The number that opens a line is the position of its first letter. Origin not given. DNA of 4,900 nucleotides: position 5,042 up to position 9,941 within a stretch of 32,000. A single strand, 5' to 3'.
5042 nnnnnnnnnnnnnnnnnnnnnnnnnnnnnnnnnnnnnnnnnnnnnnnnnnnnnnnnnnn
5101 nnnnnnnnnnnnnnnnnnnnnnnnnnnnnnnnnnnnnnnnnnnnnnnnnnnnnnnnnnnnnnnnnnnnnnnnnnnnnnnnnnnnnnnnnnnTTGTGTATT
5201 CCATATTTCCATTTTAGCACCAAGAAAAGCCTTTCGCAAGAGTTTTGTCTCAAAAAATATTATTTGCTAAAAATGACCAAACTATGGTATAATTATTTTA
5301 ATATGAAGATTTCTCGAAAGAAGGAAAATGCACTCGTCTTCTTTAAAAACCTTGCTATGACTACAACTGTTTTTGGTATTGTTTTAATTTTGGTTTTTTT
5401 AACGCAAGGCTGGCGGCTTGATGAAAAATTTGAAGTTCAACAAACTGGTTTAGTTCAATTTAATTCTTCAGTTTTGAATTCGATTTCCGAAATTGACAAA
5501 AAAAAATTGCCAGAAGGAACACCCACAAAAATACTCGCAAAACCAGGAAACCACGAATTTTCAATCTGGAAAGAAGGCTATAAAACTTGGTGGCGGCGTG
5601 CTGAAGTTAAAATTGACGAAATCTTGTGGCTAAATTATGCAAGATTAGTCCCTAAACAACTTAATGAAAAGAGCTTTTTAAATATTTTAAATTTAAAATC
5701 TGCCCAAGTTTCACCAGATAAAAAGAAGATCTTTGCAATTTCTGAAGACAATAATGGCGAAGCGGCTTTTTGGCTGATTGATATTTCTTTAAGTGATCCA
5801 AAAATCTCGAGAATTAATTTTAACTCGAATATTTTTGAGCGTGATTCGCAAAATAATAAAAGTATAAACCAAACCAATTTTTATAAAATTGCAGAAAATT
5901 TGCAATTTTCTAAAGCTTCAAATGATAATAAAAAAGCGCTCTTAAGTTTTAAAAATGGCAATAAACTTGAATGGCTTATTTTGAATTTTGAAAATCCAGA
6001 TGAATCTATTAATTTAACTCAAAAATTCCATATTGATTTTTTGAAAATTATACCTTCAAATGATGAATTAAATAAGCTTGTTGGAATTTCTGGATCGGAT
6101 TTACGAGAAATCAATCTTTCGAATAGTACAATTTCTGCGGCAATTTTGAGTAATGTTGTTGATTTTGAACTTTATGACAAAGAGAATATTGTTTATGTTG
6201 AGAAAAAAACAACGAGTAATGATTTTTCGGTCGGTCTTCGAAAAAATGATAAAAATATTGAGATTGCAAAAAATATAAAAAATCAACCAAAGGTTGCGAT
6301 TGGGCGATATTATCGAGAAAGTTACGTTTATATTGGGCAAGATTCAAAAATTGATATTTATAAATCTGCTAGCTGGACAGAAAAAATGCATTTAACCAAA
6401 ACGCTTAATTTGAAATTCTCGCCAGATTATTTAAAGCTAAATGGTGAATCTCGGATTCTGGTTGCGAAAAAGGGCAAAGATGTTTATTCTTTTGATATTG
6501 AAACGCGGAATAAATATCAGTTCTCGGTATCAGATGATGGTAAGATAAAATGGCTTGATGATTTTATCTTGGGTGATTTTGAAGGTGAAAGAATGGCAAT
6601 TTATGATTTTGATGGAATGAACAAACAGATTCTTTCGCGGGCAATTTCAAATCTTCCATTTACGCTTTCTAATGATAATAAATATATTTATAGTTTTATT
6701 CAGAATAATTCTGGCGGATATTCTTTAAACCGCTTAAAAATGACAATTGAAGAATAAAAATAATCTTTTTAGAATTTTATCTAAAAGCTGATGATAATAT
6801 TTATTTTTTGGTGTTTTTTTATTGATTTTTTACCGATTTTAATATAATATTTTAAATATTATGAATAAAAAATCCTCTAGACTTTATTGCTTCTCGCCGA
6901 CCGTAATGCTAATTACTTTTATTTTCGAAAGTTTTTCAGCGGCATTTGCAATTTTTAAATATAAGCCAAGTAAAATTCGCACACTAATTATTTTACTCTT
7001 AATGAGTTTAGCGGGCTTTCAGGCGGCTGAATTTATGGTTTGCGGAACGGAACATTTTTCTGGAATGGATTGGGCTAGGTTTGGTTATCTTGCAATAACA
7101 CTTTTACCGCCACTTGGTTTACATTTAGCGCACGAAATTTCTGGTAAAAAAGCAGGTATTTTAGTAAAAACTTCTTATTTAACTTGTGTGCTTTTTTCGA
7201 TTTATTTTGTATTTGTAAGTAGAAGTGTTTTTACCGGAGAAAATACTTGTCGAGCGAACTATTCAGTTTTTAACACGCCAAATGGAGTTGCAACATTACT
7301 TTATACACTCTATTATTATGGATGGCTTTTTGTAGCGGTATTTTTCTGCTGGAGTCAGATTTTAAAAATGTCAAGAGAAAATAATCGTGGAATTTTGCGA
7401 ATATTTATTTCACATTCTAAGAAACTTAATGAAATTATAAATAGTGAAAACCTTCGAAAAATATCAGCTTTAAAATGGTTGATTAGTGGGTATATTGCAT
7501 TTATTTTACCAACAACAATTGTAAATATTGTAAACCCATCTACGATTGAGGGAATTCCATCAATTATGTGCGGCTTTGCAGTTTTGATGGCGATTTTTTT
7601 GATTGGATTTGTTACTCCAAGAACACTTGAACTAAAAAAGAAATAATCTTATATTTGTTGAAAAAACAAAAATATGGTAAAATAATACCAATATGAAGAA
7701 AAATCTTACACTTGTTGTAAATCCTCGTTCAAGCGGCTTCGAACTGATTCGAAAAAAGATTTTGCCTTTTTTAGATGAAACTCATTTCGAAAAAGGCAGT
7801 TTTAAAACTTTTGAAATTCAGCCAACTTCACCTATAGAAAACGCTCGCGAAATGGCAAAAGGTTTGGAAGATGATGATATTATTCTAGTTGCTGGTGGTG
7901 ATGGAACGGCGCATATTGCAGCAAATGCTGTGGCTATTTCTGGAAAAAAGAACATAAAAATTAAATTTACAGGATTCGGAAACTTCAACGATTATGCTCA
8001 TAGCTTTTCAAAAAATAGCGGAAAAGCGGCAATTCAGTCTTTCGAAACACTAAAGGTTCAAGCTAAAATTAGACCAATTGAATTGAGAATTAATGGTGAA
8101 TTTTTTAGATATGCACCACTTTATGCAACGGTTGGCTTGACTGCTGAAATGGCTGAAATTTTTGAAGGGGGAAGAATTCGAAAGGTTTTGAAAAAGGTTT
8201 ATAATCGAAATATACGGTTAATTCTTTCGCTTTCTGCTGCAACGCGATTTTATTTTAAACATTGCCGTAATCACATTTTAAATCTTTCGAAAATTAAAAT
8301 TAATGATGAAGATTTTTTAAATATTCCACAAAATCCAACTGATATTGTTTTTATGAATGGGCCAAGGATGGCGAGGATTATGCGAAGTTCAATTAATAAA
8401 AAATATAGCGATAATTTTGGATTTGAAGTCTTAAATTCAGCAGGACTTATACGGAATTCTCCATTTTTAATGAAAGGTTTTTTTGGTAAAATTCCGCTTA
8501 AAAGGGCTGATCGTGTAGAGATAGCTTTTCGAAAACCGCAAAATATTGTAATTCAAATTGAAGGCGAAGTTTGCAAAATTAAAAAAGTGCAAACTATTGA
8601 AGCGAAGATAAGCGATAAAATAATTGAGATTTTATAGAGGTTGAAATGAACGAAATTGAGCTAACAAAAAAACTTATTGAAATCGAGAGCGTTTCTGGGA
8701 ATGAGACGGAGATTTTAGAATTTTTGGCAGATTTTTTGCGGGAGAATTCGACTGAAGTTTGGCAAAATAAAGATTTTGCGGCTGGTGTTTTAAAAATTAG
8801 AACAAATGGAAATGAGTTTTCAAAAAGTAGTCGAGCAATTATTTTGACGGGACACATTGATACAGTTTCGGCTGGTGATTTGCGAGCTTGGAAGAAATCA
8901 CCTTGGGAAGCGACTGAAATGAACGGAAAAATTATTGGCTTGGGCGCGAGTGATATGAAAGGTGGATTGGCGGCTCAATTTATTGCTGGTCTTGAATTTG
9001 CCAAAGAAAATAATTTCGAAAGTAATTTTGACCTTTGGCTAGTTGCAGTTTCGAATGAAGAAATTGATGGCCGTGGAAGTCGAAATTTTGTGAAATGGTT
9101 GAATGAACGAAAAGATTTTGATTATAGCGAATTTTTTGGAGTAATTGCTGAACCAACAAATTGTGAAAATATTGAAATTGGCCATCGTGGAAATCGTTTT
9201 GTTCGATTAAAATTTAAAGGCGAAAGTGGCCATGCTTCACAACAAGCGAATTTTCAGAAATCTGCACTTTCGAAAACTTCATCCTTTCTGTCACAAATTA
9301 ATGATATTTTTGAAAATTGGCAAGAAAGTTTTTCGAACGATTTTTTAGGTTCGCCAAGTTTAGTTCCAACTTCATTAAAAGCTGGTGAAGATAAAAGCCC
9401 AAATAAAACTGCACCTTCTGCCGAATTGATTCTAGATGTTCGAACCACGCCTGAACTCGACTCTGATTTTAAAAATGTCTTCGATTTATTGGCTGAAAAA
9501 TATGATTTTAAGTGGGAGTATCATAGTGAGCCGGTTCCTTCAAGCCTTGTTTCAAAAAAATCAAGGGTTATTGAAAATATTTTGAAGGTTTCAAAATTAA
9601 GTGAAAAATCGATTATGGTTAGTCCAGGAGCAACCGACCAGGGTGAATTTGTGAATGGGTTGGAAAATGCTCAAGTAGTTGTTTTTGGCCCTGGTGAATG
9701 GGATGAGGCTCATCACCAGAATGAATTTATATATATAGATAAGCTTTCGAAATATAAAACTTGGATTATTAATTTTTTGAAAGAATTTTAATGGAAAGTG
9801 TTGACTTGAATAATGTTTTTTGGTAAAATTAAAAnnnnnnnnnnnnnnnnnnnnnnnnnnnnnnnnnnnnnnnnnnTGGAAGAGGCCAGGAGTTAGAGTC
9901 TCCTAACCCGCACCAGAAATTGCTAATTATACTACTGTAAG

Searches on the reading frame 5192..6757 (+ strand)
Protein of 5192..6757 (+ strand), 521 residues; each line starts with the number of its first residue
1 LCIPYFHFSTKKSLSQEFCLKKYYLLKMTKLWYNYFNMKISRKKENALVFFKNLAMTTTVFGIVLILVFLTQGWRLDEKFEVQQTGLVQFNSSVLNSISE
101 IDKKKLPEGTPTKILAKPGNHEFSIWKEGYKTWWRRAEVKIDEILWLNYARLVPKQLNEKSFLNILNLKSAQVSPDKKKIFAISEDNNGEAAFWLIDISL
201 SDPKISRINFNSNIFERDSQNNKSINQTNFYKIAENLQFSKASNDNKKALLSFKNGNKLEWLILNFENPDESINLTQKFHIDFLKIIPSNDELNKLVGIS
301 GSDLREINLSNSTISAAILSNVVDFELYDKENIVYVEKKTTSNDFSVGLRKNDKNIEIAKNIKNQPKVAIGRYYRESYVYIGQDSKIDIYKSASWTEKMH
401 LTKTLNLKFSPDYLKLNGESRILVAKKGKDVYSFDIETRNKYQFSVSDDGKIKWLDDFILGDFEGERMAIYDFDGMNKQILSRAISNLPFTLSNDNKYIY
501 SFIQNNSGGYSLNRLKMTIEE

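Call 12: search_protein_families(library=pfam, proteins=[window:5192-6757:+])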
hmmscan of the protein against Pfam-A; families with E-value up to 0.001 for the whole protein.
window:5192-6757:+ (521 aa): 1 family
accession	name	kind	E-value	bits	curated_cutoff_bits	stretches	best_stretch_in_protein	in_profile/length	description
PF08308.17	PEGA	-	5e-05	23.6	20.8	1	100-149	16-65/71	PEGA domain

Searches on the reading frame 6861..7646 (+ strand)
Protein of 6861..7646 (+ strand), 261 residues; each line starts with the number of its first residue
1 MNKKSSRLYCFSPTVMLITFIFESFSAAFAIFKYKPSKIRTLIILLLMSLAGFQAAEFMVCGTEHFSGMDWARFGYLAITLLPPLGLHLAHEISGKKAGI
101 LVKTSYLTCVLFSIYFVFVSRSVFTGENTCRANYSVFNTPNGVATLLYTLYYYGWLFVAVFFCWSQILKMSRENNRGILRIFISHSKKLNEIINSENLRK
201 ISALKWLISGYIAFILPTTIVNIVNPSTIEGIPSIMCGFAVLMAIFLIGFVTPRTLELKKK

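Call 12: search_protein_families(library=pfam, proteins=[window:6861-7646:+])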
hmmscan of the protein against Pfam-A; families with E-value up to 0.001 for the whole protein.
window:6861-7646:+ (261 aa): 1 family
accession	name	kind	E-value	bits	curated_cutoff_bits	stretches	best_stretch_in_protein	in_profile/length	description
PF16927.11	HisKA_7TM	-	3.6e-06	27.4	28.6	1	16-257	2-221/224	N-terminal 7TM region of histidine kinase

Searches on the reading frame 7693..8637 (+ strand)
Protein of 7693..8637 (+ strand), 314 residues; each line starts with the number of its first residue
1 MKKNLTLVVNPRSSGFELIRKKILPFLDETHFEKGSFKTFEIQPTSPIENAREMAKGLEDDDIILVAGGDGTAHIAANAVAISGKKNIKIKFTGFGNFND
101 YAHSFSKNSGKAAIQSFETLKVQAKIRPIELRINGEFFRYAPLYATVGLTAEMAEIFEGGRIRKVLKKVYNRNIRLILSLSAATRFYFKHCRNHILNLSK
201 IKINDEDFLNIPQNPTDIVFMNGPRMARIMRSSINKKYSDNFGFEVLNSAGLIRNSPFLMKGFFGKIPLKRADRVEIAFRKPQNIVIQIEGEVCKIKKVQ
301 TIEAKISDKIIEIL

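Call 12: search_protein_families(library=pfam, proteins=[window:7693-8637:+])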
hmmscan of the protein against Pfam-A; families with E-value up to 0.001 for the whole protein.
window:7693-8637:+ (314 aa): 1 family
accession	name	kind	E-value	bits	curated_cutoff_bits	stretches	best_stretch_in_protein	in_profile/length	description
PF00781.29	DAGK_cat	-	4.2e-11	43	23.6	1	5-126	2-117/125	Diacylglycerol kinase catalytic domain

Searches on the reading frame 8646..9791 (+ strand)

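Call 12: search_protein_families(library=pfam, proteins=[window:8646-9791:+])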
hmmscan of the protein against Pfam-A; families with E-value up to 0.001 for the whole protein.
window:8646-9791:+ (381 aa): 3 families
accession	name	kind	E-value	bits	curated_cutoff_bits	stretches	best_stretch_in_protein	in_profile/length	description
PF01546.33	Peptidase_M20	-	1.5e-29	103.8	24.6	1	66-374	1-200/206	Peptidase family M20/M25/M40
PF07687.19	M20_dimer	-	1.3e-10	41.6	21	1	178-274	1-89/107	Peptidase dimerisation domain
PF04389.22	Peptidase_M28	-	0.00016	21.9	21.3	1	62-155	12-83/193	Peptidase family M28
